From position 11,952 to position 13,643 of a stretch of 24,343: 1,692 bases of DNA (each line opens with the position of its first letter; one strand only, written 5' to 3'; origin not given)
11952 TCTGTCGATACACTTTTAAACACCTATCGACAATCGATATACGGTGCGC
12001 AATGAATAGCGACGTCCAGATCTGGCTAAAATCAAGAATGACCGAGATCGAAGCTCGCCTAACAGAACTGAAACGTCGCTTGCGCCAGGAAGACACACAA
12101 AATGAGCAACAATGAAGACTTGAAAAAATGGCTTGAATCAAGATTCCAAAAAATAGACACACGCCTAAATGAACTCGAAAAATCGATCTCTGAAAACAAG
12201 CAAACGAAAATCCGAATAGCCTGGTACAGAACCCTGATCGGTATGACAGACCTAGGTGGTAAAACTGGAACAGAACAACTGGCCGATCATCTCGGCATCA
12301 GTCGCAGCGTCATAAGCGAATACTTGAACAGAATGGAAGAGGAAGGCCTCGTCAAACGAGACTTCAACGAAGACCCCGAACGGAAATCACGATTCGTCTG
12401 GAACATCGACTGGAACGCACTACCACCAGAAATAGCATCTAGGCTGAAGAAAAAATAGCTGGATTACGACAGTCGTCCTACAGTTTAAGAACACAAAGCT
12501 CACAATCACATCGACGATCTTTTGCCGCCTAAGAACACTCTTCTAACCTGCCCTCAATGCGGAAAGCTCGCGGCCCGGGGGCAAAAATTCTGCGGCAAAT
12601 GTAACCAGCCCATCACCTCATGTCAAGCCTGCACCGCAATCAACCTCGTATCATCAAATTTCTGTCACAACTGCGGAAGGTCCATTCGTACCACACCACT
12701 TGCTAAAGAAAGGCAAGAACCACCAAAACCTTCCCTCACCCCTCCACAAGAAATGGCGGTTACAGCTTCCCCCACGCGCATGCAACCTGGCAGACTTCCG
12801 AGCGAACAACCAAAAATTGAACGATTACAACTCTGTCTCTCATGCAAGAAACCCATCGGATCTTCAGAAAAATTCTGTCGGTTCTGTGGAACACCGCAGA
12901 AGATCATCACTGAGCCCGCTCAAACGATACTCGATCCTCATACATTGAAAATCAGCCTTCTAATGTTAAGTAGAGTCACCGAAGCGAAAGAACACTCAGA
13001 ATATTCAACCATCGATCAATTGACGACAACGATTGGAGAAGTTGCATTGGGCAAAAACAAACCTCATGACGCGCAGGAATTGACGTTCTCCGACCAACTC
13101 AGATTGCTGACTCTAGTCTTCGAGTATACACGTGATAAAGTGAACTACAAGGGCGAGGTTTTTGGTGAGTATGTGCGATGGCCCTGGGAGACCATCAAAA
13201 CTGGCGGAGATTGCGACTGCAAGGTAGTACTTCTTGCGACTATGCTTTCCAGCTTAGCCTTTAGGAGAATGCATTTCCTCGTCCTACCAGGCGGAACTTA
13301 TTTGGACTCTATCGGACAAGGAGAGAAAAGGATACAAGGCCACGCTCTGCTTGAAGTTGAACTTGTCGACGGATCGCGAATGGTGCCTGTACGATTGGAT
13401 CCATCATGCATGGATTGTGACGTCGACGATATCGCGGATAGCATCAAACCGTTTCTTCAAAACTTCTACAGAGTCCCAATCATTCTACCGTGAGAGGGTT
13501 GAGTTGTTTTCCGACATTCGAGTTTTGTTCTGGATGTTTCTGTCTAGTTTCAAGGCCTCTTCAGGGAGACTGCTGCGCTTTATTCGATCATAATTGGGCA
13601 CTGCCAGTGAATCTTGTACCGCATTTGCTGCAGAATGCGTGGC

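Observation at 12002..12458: Hidden microprotein that mimics the oligomerisation helix of its own transcription factor (candidate archaeal anti-repressor switch)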

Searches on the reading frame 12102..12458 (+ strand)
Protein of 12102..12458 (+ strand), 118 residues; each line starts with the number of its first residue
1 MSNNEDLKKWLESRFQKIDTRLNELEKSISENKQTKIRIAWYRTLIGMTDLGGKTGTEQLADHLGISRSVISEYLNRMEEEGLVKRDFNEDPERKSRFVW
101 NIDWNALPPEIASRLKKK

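Call 4: search_protein_families(library=pfam, proteins=[window:12102-12458:+], max_evalue=1)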
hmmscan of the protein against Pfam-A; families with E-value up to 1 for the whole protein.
window:12102-12458:+ (118 aa): 41 families (the best 25 are shown)
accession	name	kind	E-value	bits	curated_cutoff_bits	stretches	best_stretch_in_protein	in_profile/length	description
PF01022.26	HTH_5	-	1.4e-07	31.7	22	1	57-85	18-46/47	Bacterial regulatory protein, arsR family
PF13412.12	HTH_24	-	3.9e-07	30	21.9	1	59-85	22-48/48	Winged helix-turn-helix DNA-binding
PF12802.13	MarR_2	-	6.2e-07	29.9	27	1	42-94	8-60/61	MarR family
PF13545.12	HTH_Crp_2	-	3.4e-06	27.4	27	1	58-86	26-55/70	Crp-like helix-turn-helix domain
PF09339.16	HTH_IclR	-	1.2e-05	25.4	22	1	56-87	20-51/52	IclR helix-turn-helix domain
PF01047.28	MarR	-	2.6e-05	24.5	24.6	1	57-89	20-52/59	MarR family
PF01325.25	Fe_dep_repress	-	4.6e-05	24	26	1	53-85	21-53/60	Iron dependent repressor, N-terminal DNA binding domain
PF01978.25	TrmB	-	0.00018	21.7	25.6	1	54-87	22-55/68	Sugar-specific transcriptional regulator TrmB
PF24270.1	HTH_Cmi2_C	-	0.00023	21.9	27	1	9-87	51-121/125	Cmi2, C-terminal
PF00392.27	GntR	-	0.00037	20.5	27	1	58-86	28-56/64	Bacterial regulatory proteins, gntR family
PF04157.22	EAP30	-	0.00042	20.6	26.8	1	35-87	183-218/219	EAP30/Vps36 family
PF24034.1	DUF7343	-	0.00057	20.1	27.6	1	49-85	13-49/62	Domain of unknown function (DUF7343)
PF08279.18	HTH_11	-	0.001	19.3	25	1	58-82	19-43/55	HTH domain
PF04967.18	HTH_10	-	0.0023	18.2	23.1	1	55-80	24-49/53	HTH DNA binding domain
PF01638.23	HxlR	-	0.0027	18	20.8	1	48-93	12-59/91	HxlR-like helix-turn-helix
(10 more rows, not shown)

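Call 8: find_homologous_proteins(query=window:12102-12458:+, max_evalue=0.001)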
Query window:12102-12458:+ (118 aa): 72 proteins with E <= 0.001 among 78 candidates.
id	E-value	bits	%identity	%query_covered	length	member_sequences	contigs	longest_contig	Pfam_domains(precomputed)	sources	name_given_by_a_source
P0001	3.7e-70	251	98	100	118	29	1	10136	PF13412.13,PF01022.27,PF09339.17,PF12802.14,PF13545.13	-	-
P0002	2.8e-58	213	81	100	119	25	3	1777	PF13412.13,PF01022.27,PF12802.14,PF13545.13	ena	-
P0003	6.1e-58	212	80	100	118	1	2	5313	PF13412.13,PF01022.27,PF13545.13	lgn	-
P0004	8.8e-58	211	79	100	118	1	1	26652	PF01047.29,PF13412.13,PF01022.27,PF13545.13,PF01325.26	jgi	jgi:predicted transcriptional regulator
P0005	1.8e-57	210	79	100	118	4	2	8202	PF13412.13,PF01022.27,PF09339.17,PF12802.14,PF13545.13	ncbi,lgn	-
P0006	2.1e-57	210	81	100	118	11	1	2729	-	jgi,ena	jgi:predicted transcriptional regulator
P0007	2.8e-57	210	80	100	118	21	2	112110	PF13412.13,PF01022.27,PF12802.14,PF13545.13,PF01325.26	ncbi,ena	-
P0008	3.2e-57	210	79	100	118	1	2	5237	PF13412.13,PF01022.27,PF13545.13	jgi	jgi:predicted transcriptional regulator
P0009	3.2e-57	210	79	100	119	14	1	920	PF01047.29,PF13412.13,PF01022.27,PF09339.17,PF12802.14,PF13545.13,PF01325.26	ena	-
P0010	7.9e-57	208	79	98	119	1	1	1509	PF01022.27,PF12802.14,PF01325.26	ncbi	-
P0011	1.1e-56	208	79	100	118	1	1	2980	PF13412.13,PF01022.27,PF12802.14,PF13545.13,PF01325.26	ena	-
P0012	2.3e-56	207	78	100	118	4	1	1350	PF01047.29,PF13412.13,PF01022.27,PF09339.17,PF12802.14,PF13545.13,PF01325.26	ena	-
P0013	2.7e-56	207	78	100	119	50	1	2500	PF13412.13,PF01022.27,PF12802.14,PF13545.13,PF01325.26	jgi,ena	-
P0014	2.8e-56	207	81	97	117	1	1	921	PF13412.13,PF01022.27,PF13545.13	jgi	jgi:predicted transcriptional regulator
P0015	3.2e-56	206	79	97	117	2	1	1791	PF13412.13,PF01022.27,PF13545.13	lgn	-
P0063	2.1e-41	159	62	98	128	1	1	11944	PF01047.29,PF13412.13,PF24270.2,PF01022.27,PF09339.17,PF02002.24,PF12802.14,PF13545.13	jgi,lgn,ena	-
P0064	1.6e-40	156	61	100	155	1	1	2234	PF01047.29,PF13412.13,PF24270.2,PF01022.27,PF02002.24,PF12802.14,PF13545.13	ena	-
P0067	7.9e-37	144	60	100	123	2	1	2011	PF01047.29,PF13412.13,PF01022.27,PF12802.14,PF13545.13,PF01325.26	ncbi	-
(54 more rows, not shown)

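Call 12: find_related_loci(query=window:12102-12458:+, collection=metagenome_contigs, flank=1500)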
Query window:12102-12458:+ (118 aa) in metagenome_contigs; peptide patterns used: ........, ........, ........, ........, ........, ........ (x = any residue, [..] = any of these).
600 stretches matched a pattern (row limit reached: there are more); 32 encode a relative of the query (tblastn E <= 1e-3); 32 distinct loci.
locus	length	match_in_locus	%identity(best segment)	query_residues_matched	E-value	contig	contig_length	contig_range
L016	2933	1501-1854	99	1-118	6e-77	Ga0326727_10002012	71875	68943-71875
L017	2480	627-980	99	1-118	4e-77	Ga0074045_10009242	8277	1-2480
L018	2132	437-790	98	1-118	4e-78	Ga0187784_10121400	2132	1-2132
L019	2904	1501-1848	99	3-118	3e-75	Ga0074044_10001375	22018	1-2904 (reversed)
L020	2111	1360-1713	95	1-118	6e-76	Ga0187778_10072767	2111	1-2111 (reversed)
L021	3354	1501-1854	81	1-118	5e-64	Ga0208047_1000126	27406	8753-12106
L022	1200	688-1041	80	1-118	2e-67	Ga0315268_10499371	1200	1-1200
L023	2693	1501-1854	81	1-118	1e-63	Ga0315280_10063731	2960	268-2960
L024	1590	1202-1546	82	4-118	3e-65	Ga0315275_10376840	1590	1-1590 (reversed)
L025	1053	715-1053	82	1-113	3e-67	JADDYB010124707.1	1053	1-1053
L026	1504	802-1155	79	1-118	8e-66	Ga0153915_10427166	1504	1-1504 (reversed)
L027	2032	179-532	78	1-118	2e-63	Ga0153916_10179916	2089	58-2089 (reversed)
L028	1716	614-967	77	1-118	2e-64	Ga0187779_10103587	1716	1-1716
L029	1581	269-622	77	1-118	2e-64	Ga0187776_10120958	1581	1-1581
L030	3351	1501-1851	79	1-117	5e-62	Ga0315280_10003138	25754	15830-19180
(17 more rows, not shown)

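Call 28: find_encoding_contigs(protein=P0063, flank=3000, max_places=3)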
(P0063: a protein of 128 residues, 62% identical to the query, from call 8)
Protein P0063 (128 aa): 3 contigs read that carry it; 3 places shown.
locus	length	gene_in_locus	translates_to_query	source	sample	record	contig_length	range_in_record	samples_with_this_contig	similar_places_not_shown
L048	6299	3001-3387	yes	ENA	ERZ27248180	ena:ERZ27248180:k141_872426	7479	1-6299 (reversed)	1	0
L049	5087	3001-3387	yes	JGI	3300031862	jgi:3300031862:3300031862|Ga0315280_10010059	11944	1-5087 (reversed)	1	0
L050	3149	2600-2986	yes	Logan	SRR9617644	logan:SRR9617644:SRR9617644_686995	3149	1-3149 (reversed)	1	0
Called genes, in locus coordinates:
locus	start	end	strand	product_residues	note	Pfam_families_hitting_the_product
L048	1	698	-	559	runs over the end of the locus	PF24517:CBM96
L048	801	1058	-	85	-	-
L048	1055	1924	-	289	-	PF00005:ABC_tran, PF02463:SMC_N (weak), PF13304:AAA_21 (faint)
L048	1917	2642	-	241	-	PF02687:FtsX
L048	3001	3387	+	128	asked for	PF24270:HTH_Cmi2_C (weak), PF01047:MarR (weak), PF02002:TFIIE_alpha (faint), PF12802:MarR_2, PF01022:HTH_5 (weak), PF09339:HTH_IclR (weak), PF13545:HTH_Crp_2 (weak), PF13412:HTH_24 (weak)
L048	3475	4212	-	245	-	-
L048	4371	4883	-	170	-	-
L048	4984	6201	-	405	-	PF00872:Transposase_mut (faint)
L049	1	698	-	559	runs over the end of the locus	PF24517:CBM96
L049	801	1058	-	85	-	-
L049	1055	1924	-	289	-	PF00005:ABC_tran, PF02463:SMC_N (weak), PF13304:AAA_21 (faint)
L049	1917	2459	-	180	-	PF02687:FtsX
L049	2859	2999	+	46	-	-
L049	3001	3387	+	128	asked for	PF24270:HTH_Cmi2_C (weak), PF01047:MarR (weak), PF02002:TFIIE_alpha (faint), PF12802:MarR_2, PF01022:HTH_5 (weak), PF09339:HTH_IclR (weak), PF13545:HTH_Crp_2 (weak), PF13412:HTH_24 (weak)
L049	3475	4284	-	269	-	PF12773:DZR, PF13240:Zn_Ribbon_1 (faint), PF13248:Zn_ribbon_3 (faint), PF24463:DUF7577 (faint)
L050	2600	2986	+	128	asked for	PF24270:HTH_Cmi2_C (weak), PF01047:MarR (weak), PF02002:TFIIE_alpha (faint), PF12802:MarR_2, PF01022:HTH_5 (weak), PF09339:HTH_IclR (weak), PF13545:HTH_Crp_2 (weak), PF13412:HTH_24 (weak)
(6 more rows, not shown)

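Call 29: find_encoding_contigs(protein=P0067, flank=3000, max_places=3)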
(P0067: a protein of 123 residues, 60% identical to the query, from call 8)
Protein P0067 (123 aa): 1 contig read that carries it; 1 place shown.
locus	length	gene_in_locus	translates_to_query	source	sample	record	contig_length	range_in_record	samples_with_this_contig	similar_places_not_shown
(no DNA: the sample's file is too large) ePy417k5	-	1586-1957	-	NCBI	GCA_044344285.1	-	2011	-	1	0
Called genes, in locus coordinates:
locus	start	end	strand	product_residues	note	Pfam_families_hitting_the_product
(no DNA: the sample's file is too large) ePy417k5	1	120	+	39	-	?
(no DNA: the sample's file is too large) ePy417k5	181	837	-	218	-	PF03739:LptF_LptG, PF02687:FtsX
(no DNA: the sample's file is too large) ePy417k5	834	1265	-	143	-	PF09858:DUF2085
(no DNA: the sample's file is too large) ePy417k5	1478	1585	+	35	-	-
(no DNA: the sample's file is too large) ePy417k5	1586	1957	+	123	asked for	PF01325:Fe_dep_repress (weak), PF12802:MarR_2 (weak), PF01047:MarR (weak), PF13545:HTH_Crp_2 (weak), PF01022:HTH_5 (weak), PF13412:HTH_24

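Call 30: find_encoding_contigs(protein=P0064, flank=3000, max_places=3)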
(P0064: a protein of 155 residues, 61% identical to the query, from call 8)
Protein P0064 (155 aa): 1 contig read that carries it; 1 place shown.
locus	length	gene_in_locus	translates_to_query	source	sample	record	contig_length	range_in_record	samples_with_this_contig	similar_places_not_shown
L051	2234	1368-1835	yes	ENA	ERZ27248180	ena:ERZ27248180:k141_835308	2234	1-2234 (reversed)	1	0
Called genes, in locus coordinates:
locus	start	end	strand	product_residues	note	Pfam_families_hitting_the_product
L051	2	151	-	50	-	?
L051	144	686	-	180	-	PF02687:FtsX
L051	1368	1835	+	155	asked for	PF24270:HTH_Cmi2_C (weak), PF13545:HTH_Crp_2 (faint), PF01047:MarR (weak), PF12802:MarR_2, PF01022:HTH_5 (weak), PF02002:TFIIE_alpha (weak), PF13412:HTH_24 (weak)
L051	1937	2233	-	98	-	?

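Call 38: search_solved_structures(query=A1, max_evalue=1, show_alignments=2)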
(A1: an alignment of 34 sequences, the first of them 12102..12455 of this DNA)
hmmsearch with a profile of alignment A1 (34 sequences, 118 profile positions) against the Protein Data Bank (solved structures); distinct sequences matched with E-value up to 1: 68 (the best 60 are shown).
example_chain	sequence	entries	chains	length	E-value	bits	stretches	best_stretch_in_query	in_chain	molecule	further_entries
8aga_A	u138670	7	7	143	1.8e-05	27.8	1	47-100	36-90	Transcriptional regulator HosA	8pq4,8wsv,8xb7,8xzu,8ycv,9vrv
6cmv_A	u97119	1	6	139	9.3e-05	25.5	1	53-115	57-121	Transcriptional regulator Lrs14-like protein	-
2d1h_A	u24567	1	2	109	0.0023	21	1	41-107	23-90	109aa long hypothetical transcriptional regulator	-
2b0l_A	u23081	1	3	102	0.0041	20.2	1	49-85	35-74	GTP-sensing transcriptional pleiotropic repressor codY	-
5zr4_A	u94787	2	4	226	0.0051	19.9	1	52-87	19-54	Metal-dependent transcriptional regulator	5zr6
4aih_A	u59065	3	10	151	0.0088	19.1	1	39-97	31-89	TRANSCRIPTIONAL REGULATOR SLYA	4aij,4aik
2w48_A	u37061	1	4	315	0.013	18.6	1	55-95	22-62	SORBITOL OPERON REGULATOR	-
3cuo_A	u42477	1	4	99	0.014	18.4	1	41-104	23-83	Uncharacterized HTH-type transcriptional regulator ygaV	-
5loe_A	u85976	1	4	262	0.015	18.4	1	49-85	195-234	GTP-sensing transcriptional pleiotropic repressor CodY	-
5lnh_A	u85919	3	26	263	0.015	18.4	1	49-85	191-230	GTP-sensing transcriptional pleiotropic repressor CodY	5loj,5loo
8c7o_A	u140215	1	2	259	0.017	18.2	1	50-85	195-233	Global transcriptional regulator CodY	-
5ey0_B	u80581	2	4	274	0.019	18.1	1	49-85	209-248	GTP-sensing transcriptional pleiotropic repressor CodY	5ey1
8c7s_A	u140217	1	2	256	0.019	18.1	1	50-85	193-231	Global transcriptional regulator CodY (Fragment)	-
5ey2_A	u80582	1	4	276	0.019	18.1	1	50-85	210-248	GTP-sensing transcriptional pleiotropic repressor CodY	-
3bpv_A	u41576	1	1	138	0.019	18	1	58-102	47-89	Transcriptional regulator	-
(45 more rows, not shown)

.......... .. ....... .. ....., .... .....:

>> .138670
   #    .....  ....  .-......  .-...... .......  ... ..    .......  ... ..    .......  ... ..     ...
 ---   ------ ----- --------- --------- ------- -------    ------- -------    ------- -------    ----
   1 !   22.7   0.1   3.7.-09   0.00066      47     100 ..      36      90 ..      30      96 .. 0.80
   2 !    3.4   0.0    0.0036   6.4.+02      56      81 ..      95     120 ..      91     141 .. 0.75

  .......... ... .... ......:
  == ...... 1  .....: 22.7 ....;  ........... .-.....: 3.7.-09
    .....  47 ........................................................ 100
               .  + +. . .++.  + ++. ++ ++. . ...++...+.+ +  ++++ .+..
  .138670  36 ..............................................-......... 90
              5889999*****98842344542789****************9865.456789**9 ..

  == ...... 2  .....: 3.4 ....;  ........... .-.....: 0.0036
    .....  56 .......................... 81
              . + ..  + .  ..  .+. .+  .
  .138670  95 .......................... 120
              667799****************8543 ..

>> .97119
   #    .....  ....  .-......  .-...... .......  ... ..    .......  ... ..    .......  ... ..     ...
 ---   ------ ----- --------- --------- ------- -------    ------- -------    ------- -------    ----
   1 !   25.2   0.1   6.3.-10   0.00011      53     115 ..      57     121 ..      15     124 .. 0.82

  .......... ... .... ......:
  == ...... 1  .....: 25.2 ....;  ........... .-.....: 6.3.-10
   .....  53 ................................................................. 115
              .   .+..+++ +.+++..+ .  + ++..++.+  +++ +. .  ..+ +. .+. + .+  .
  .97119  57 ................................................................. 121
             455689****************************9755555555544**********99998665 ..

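Call 66: predict_structure(alignment_id=A1)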
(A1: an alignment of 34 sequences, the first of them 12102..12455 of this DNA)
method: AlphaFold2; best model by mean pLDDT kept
length: 118 residues; sequences in the alignment: 34
mean_pLDDT: 86.8   pTM: 0.63
mean pLDDT of the five models: 86.8, 86.1, 83.2, 82.5, 81.1
residues with pLDDT >= 90: 67; 70-90: 39; 50-70: 11; < 50: 1
segments of 3 or more residues with pLDDT < 50: none
pLDDT, mean of each block of 10 residues (from residue 1): 84 94 78 67 94 92 95 95 90 81 89 81
secondary structure, 60 per line:
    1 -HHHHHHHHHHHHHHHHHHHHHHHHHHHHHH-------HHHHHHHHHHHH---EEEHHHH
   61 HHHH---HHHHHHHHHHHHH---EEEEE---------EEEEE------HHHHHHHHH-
elements in order: H2-31 H39-50 E54-56 H57-64 H68-80 E84-88 E98-102 H109-117

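Call 69: fold_search(model_id=the predicted structure, library=pdb)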
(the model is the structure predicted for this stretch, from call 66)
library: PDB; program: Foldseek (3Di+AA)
matches with E <= 10: 1914; with E <= 0.001: 37
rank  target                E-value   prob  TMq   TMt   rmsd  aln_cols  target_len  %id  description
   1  3cuo_D                1.9e-04  1.00  0.49  0.59   5.9       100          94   17  Crystal structure of the predicted DNA-binding transcriptional regulator from E. coli (released 2008-06-17)
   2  9ff3                  2.5e-04  1.00  0.52  0.37   9.8       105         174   16  The structure of delta-ScoC, a global regulator protein from Geobacillus kaustophilus T-1 (released 2025-06-04)
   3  5hli_A                3.0e-04  1.00  0.56  0.46   9.8       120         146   19  Structure of Disulfide formed AbfR (released 2017-01-25)
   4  6cmv_C                3.0e-04  1.00  0.52  0.54   7.0        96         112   22  Crystal structure of Archaeal Biofilm Regulator (AbfR2) from Sulfolobus acidocaldarius (released 2018-11-14)
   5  1s3j_B                3.2e-04  1.00  0.54  0.46   8.1       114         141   16  X-ray crystal structure of YusO protein from Bacillus subtilis (released 2004-04-13)
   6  2nyx_A                3.4e-04  1.00  0.56  0.46   8.0       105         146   17  Crystal structure of RV1404 from Mycobacterium tuberculosis (released 2006-12-05)
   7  4yif_B                3.7e-04  1.00  0.55  0.47   8.9       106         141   10  Crystal structure of Rv0880 (released 2015-06-10)
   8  3e6m_D                3.7e-04  1.00  0.45  0.37   9.6       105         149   18  The crystal structure of a MarR family transcriptional regulator from Silicibacter pomeroyi DSS. (released 2008-09-02)
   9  1s3j_A                3.9e-04  1.00  0.53  0.45   9.2       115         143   17  X-ray crystal structure of YusO protein from Bacillus subtilis (released 2004-04-13)
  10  5jls                  4.5e-04  1.00  0.52  0.47   7.9       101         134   14  Crystal Structure of Adhesin competence repressor (AdcR) from Streptococcus pyogenes (C-terminally His tagged) (released 2017-05-03)
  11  5e1z                  4.8e-04  1.00  0.52  0.38   8.4       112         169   20  Crystal structure of the organohalide sensing RdhR-CbdbA1625 transcriptional regulator in the 2,4-dichlorophenol bound f (released 2016-10-05)
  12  3bdd_A                4.8e-04  1.00  0.49  0.43   9.1       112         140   21  CRYSTAL STRUCTURE OF A PUTATIVE MULTIPLE ANTIBIOTIC-RESISTANCE REPRESSOR (SSU05_1136) FROM STREPTOCOCCUS SUIS 89/1591  (released 2007-12-04)
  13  3vod_B                5.1e-04  1.00  0.55  0.48   9.5       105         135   14  Crystal Structure of mutant MarR C80S from E.coli (released 2013-03-06)
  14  5yi1                  5.1e-04  1.00  0.51  0.46   6.8       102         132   17  Structure of Lactococcus lactis ZitR, C30AH42A mutant in apo form (released 2017-12-06)
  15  3gfj                  5.8e-04  1.00  0.49  0.42  10.6       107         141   20  Crystal structure of the ST1710 mutant (R89A) protein (released 2009-08-25)
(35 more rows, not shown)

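Call 77: search_protein_families(library=ncbifam, proteins=[window:12102-12458:+], max_evalue=0.01)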
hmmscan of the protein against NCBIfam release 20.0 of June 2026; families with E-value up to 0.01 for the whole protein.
window:12102-12458:+ (118 aa): 9 families
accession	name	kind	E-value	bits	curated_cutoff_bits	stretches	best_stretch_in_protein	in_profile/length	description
TIGR01884.1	cas_HTH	subfamily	7.1e-06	25.5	60.2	1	33-86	136-188/202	CRISPR-associated CARF protein Csa3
NF053606.1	Sta1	subfamily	8.5e-06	25.8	80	1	49-116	30-98/100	Sta1 family transcriptional regulator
NF040939.2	trans_reg_lrs14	equivalog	1.7e-05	24.8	90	1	44-113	26-97/103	Lrs14 family HTH-type transcriptional regulator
NF053755.1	MsvR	equivalog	0.00022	21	220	1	56-100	28-72/236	transcriptional factor MsvR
NF053660.1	ORF80_fam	equivalog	0.00028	20.7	95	1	45-90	8-52/70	ORF80 family leucine zipper DNA-binding protein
NF049902.1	FTL_1293_fam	exception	0.00052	20.2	170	1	57-90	25-58/150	FTL_1293 family small RNA FtrC-regulated protein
NF033788.1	HTH_metalloreg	subfamily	0.001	18.8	55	1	54-86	25-57/77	metalloregulator ArsR/SmtB family transcription factor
NF053881.1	TransRegDeoRBac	equivalog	0.0036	16.5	420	1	58-92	24-58/311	DNA-binding transcriptional repressor DeoR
NF047906.1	CdPbTransRegCmtR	equivalog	0.0082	16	150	0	43-86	23-66/104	Cd(II)/Pb(II)-sensing metalloregulatory transcriptional regulator CmtR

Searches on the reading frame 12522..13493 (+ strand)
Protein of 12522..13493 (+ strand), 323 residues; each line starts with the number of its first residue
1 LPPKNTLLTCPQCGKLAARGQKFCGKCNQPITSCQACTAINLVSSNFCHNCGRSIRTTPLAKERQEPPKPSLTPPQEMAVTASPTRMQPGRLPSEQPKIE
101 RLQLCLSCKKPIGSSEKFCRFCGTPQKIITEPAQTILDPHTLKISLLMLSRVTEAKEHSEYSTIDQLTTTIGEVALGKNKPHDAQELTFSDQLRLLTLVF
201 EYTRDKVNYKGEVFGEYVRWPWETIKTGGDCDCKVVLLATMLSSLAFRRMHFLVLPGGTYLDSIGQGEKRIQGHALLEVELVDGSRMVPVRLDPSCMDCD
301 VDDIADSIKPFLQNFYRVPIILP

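Call 4: search_protein_families(library=pfam, proteins=[window:12522-13493:+], max_evalue=1)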
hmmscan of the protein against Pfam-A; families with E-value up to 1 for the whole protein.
window:12522-13493:+ (323 aa): 10 families
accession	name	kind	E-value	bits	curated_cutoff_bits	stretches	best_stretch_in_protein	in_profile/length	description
PF12773.13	DZR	-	7e-10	39.3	27.3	2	10-52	1-45/45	Double zinc ribbon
PF13240.11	Zn_Ribbon_1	-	2.2e-08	34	25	3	10-30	2-22/23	zinc-ribbon domain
PF13248.11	Zn_ribbon_3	-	9.6e-06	25.3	27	2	9-30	4-25/26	zinc-ribbon domain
PF18912.6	DZR_2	-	8.7e-05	22.7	27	2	100-126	19-46/56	Double zinc ribbon domain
PF07191.17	Zn_ribbon_6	-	0.00017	21.9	25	1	5-52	14-56/67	Double zinc ribbon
PF17032.10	Zn_ribbon_15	-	0.00027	22.1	28.9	1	101-123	51-73/73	zinc-ribbon family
PF16415.11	CNOT1_CAF1_bind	-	0.11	12.2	33.4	1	140-191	82-133/225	CCR4-NOT transcription complex subunit 1 CAF1-binding domain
PF14369.11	Zn_ribbon_19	-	0.14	12.7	30.8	1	47-60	4-17/35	zinc-ribbon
PF24463.1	DUF7577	-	0.17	11.9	28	1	9-30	4-25/27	Domain of unknown function (DUF7577)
PF10235.14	Cript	-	0.28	12.3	25.5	0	103-123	46-67/90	Microtubule-associated protein CRIPT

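Call 77: search_protein_families(library=ncbifam, proteins=[window:12522-13493:+], max_evalue=0.01)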
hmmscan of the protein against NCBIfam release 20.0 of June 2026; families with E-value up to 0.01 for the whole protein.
window:12522-13493:+ (323 aa): 0 families
